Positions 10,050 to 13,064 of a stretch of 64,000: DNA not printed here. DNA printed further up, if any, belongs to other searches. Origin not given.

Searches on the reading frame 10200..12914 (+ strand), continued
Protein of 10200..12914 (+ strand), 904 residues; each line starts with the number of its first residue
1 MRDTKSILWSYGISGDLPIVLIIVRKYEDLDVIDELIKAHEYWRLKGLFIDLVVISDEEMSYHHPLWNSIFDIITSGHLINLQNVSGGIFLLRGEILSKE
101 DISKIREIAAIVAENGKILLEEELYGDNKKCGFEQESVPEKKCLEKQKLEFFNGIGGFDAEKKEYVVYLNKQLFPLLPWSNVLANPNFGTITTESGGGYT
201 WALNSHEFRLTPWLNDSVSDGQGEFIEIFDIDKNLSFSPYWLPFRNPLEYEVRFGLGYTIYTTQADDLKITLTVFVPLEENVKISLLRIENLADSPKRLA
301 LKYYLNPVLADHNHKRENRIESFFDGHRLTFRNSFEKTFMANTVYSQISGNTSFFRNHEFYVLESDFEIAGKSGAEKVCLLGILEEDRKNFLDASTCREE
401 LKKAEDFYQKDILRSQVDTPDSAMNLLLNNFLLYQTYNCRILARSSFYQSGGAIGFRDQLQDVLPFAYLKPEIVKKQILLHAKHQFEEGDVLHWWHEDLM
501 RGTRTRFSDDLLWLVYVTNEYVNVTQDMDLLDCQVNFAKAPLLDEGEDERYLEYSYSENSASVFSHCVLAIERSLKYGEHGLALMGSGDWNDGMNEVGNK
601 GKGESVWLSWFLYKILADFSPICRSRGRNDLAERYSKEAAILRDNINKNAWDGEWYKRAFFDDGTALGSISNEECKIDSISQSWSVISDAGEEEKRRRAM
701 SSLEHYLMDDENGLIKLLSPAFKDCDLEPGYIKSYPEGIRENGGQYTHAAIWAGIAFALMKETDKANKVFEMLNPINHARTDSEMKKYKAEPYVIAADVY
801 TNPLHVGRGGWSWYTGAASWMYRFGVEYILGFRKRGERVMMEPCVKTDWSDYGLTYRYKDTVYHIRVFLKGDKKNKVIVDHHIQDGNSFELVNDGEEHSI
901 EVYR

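Call 35: find_related_loci(query=A1, collection=genome_contigs, flank=6000)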
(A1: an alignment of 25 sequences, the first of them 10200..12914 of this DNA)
Query A1 (904 aa) in genome_contigs; peptide patterns used: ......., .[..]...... (x = any residue, [..] = any of these).
600 stretches matched a pattern (row limit reached: there are more); 598 encode a relative of the query (tblastn E <= 1e-3); the best 80 are kept; 80 distinct loci.
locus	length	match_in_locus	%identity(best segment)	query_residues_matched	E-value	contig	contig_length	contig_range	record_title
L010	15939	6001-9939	44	5-902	0e+0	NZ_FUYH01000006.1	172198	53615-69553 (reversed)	Caloramator quimbayensis strain USBA 833, whole genome shotgun sequence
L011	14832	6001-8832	44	8-902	0e+0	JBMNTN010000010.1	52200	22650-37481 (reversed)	MAG: Bacillota bacterium isolate SBF912SR2HQ0018 scaffold_2561_c1, whole genome shotgun sequence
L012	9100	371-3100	45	4-867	0e+0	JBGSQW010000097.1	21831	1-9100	MAG: Pyrinomonadaceae bacterium isolate JTS-AC342 k141_582907, whole genome shotgun sequence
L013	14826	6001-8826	43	5-902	0e+0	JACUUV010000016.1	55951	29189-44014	MAG: Clostridia bacterium isolate Kmv40 NODE_203_length_55951_cov_20.526907, whole genome shotgun sequence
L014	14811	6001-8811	42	8-898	0e+0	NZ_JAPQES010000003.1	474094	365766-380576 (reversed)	Clostridium ganghwense strain HY-42-06 spades_K_17_127_3, whole genome shotgun sequence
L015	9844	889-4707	41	4-902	0e+0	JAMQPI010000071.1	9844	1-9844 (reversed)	MAG: Pyrinomonadaceae bacterium isolate CH3 k141_1054700, whole genome shotgun sequence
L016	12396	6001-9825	40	5-902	0e+0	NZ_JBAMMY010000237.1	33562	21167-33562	Desulfobacterium sp. N47 k141_465, whole genome shotgun sequence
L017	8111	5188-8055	41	2-902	0e+0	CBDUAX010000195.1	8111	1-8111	MAG TPA_asm: uncultured bacterium isolate ERR2431952_binner23_Refined_41 genome assembly, contig: ERZ23880211.9232, whol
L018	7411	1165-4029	42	2-902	0e+0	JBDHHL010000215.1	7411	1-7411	MAG: Gemmatimonadota bacterium isolate M8-62_Bin_193 M8-62_Bin_193_scaffold_54204, whole genome shotgun sequence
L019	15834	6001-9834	42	2-902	0e+0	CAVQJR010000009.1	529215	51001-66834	MAG: uncultured delta proteobacterium isolate MFD02416.bin.1.270 genome assembly, contig: contig_41273, whole genome sho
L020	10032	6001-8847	40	5-903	0e+0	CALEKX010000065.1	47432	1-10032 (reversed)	MAG TPA_asm: uncultured Phycisphaerales bacterium isolate SRR5251193_bin.28_CONCOCT_v1.1_MAG genome assembly, contig: ER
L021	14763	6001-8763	42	1-873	0e+0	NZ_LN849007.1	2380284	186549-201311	Clostridium niameyense strain MT5, whole genome shotgun sequence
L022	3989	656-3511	42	2-902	0e+0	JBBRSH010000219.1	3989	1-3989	MAG: Pyrinomonadales bacterium isolate La2_metabat2.036 La2_metabat2.036_K_1916334L3989_cov_53.0000, whole genome shotgu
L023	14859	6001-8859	40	5-902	0e+0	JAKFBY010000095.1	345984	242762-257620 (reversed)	MAG: Paucimonas sp. isolate LC007 contig-124_10, whole genome shotgun sequence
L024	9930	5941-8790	41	2-902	0e+0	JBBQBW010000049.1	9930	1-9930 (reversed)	MAG: Burkholderiales bacterium isolate Co_metawrap_1295 Cmw_1295_k141_236609_length_9930_cov_5.9980, whole genome shotgu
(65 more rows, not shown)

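Call 36: search_protein_representatives(protein=window:10200-12914:+)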
Query: 904 residues. Proteins with E-value up to 0.001 (for the whole library): 10665; up to 1e-10: 7072; up to 1e-30: 2827. The best 150 are listed.
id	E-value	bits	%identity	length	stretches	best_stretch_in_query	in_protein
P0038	0.0e+00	1046.5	53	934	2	378-901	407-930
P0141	2.3e-283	959.4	46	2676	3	374-904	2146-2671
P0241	2.8e-264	896.3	44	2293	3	363-901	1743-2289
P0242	3.0e-264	896.2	44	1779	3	363-902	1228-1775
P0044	8.8e-261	884.7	46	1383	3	391-902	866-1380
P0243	3.2e-259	879.5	43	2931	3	386-902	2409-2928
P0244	3.5e-249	846.3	46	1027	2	395-902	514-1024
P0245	8.8e-245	831.7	44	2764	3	390-899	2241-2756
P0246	1.2e-244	831.3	44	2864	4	401-869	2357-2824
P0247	1.6e-243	827.6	45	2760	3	397-902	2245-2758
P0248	5.4e-243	825.8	43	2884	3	390-903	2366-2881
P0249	1.3e-242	824.5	42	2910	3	389-901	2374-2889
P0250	6.5e-241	818.9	42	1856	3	401-903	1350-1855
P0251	1.2e-240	818.1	45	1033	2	391-902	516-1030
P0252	3.1e-239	813.3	43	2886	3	388-901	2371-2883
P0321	4.0e-214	730.3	40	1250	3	412-902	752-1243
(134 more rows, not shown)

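Call 53: predict_structure(alignment_id=A1)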
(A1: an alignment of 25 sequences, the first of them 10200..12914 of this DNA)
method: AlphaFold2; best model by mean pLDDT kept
length: 904 residues; sequences in the alignment: 25
mean_pLDDT: 72.2   pTM: 0.74
mean pLDDT of the five models: 72.2, 70.8, 67.4, 64.6, 64.0
residues with pLDDT >= 90: 248; 70-90: 315; 50-70: 146; < 50: 195
segments of 3 or more residues with pLDDT < 50: 1-4, 112-133, 174-182, 189-222, 308-318, 445-451, 587-601, 657-679, 717-743, 779-815
pLDDT, mean of each block of 10 residues (from residue 1): 53 69 66 75 74 68 62 69 76 69 67 34 38 49 71 63 78 46 52 34 39 33 73 82 65 81 87 86 89 93 69 42 85 62 84 78 92 94 82 94 87 88 82 75 48 71 90 94 92 78 80 94 95 97 78 92 97 84 58 35 70 94 95 96 85 54 41 40 79 83 71 53 37 33 56 91 90 64 42 37 33 60 94 95 90 94 94 87 92 95 93
secondary structure, 60 per line:
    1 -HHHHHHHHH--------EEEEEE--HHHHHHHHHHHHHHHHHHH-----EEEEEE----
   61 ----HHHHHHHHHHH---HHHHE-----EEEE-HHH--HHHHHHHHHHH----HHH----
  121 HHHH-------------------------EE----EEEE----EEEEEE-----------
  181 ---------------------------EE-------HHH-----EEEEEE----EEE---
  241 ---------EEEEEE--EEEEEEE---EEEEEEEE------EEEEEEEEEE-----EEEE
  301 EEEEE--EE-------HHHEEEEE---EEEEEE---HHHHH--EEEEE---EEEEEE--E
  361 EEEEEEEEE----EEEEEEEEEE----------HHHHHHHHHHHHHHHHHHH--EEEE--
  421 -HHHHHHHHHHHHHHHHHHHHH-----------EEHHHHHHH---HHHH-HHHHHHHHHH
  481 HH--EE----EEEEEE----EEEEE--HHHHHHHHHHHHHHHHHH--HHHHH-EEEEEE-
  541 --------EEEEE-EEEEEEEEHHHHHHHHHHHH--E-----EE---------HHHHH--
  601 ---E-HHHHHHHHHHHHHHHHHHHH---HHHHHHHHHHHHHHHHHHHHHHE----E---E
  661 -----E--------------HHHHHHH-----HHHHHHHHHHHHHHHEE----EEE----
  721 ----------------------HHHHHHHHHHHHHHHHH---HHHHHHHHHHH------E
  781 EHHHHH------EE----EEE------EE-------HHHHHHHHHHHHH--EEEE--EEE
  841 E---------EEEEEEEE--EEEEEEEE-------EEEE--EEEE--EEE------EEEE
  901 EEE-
elements in order (helices of 4 or more, strands of 3 or more residues): H2-10 E19-24 H27-45 E51-56 H65-75 H79-82 E89-92 H99-109 H121-124 E156-159 E164-169 E225-230 E235-237 E250-255 E258-264 E268-275 E282-291 E297-305 E320-324 E328-333 H337-341 E344-348 E352-357 E360-369 E374-383 H394-412 E415-418 H422-442 H456-462 H466-469 H471-482 E491-496 E501-505 H508-525 H528-532 E534-539 E549-553 E555-562 H563-574 H594-598 H606-625 H629-650 H681-687 H693-707 E714-716 H743-759 H763-773 H782-786 E799-801 H817-829 E832-835 E838-841 E851-858 E861-868 E876-879 E882-885 E888-890 E897-903
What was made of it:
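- The AF2 model of ORF2 begins with a beta-alpha-beta-alpha-beta-alpha unit (call 53).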

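Call 55: find_encoding_contigs(protein=P0001, flank=1000, max_places=4)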
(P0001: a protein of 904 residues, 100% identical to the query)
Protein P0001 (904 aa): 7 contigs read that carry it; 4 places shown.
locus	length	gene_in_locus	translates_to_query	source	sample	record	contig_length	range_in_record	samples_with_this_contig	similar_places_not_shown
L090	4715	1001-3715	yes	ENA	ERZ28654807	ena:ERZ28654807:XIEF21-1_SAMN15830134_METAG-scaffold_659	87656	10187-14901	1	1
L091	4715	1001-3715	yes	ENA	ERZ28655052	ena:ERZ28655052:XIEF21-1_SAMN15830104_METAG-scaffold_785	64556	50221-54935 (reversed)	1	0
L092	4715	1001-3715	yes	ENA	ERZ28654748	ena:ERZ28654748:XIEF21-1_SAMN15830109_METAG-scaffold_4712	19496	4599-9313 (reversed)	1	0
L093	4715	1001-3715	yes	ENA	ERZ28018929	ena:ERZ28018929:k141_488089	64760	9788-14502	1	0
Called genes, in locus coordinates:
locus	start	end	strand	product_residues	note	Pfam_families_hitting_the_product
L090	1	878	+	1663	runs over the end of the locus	PF10091:Glycoamylase, PF06165:GH94_b-supersand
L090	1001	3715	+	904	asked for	PF06165:GH94_b-supersand, PF17167:Glyco_hydro_94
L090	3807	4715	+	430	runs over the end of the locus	PF13173:AAA_14, PF13635:DUF4143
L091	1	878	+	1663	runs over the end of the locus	PF10091:Glycoamylase, PF06165:GH94_b-supersand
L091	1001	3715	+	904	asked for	PF06165:GH94_b-supersand, PF17167:Glyco_hydro_94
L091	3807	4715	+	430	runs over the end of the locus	PF13173:AAA_14, PF13635:DUF4143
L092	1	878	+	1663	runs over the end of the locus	PF10091:Glycoamylase, PF06165:GH94_b-supersand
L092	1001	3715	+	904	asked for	PF06165:GH94_b-supersand, PF17167:Glyco_hydro_94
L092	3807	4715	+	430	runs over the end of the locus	PF13173:AAA_14, PF13635:DUF4143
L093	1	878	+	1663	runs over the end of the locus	PF10091:Glycoamylase, PF06165:GH94_b-supersand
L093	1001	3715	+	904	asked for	PF06165:GH94_b-supersand, PF17167:Glyco_hydro_94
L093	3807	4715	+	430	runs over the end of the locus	PF13173:AAA_14, PF13635:DUF4143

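Call 60: find_encoding_contigs(protein=P0050, flank=6000, max_places=1)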
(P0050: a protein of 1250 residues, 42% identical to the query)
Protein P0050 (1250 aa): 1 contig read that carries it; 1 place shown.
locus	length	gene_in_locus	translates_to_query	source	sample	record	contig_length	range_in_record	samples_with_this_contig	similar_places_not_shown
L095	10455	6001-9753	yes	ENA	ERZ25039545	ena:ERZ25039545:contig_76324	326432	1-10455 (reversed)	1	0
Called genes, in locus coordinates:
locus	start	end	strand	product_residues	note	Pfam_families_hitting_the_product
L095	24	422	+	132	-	PF01594:AI-2E_transport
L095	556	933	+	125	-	PF01594:AI-2E_transport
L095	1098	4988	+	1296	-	-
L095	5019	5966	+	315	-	PF10091:Glycoamylase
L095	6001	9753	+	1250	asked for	PF06165:GH94_b-supersand, PF17167:Glyco_hydro_94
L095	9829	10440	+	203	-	PF16475:DUF5052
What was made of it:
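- L095 shows 1296 + 315 + 1250 aa fragments in a contig whose neighbouring gene is also fragmented (call 60).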

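Call 65: fold_search(model_id=the predicted structure, library=pdb)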
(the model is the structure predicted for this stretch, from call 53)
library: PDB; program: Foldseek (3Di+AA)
matches with E <= 10: 869; with E <= 0.001: 180
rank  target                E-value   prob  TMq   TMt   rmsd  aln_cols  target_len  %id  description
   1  8rf0_A                1.3e-57  1.00  0.71  0.25   9.1       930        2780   35  WT-CGS sample in nanodisc (released 2024-03-20)
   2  8rfe_A                2.3e-56  1.00  0.70  0.25   9.3       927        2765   35  CgsiGP2 sample in nanodisc (released 2024-03-20)
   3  8rf9                  1.0e-47  1.00  0.60  0.22   9.2       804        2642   34  CgsiGP1 sample in nanodisc (released 2024-03-20)
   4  8hob_A                2.9e-46  1.00  0.68  0.75   5.5       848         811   23  The cryo-EM structure of cellobiose phosphorylase from Clostridium thermocellum ( variant) (released 2024-03-20)
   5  8ho8_A                4.3e-46  1.00  0.69  0.76   5.4       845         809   23  The cryo-EM structure of cellobiose phosphorylase from Clostridium thermocellum in complex with cellobiose (released 2023-12-13)
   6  8ho9_A                6.3e-46  1.00  0.68  0.75   5.5       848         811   23  The cryo-EM structure of cellobiose phosphorylase from Clostridium thermocellum (cysteine-to-serine varient) (released 2023-12-13)
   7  8ho7_A                8.1e-46  1.00  0.68  0.76   5.5       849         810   23  The cryo-EM structure of cellobiose phosphorylase from Clostridium thermocellum (released 2023-12-13)
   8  3qde_A                9.5e-44  1.00  0.68  0.75   5.4       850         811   23  The structure of Cellobiose phosphorylase from Clostridium thermocellum in complex with phosphate (released 2011-11-09)
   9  3rrs_A                2.2e-43  1.00  0.67  0.73   5.8       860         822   21  Crystal structure analysis of cellobiose phosphorylase from Cellulomonas uda (released 2012-05-09)
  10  3s4c                  4.7e-43  1.00  0.67  0.74   5.6       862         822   22  Lactose phosphorylase in complex with sulfate (released 2012-06-27)
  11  2cqs_A                1.3e-42  1.00  0.67  0.73   5.6       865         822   22  Crystal Structure of Cellvibrio gilvus Cellobiose Phosphorylase Crystallized from Ammonium Sulfate (released 2006-05-16)
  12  3afj_A                6.8e-42  1.00  0.67  0.74   5.7       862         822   22  Crystal Structure of Cellvibrio gilvus Cellobiose Phosphorylase triple mutant (released 2011-03-23)
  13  3acs_A                1.7e-41  1.00  0.67  0.73   5.8       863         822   21  Crystal Structure of Cellvibrio gilvus Cellobiose Phosphorylase W488F mutant (released 2010-12-22)
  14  3act_A                1.7e-41  1.00  0.67  0.73   5.8       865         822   22  Crystal Structure of Cellvibrio gilvus Cellobiose Phosphorylase Histidine mutant (released 2010-12-22)
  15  1v7v                  1.7e-41  1.00  0.67  0.76   5.4       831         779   21  Crystal structure of Vibrio proteolyticus chitobiose phosphorylase (released 2004-06-22)
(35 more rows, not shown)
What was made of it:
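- Closest known: 1,2-beta-oligoglucan phosphorylase. Same: It is a fold match to the ORF2 model (E = 3e-24, call 65).
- Its best fold match is 8rf0_A over about 930 columns (call 65).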
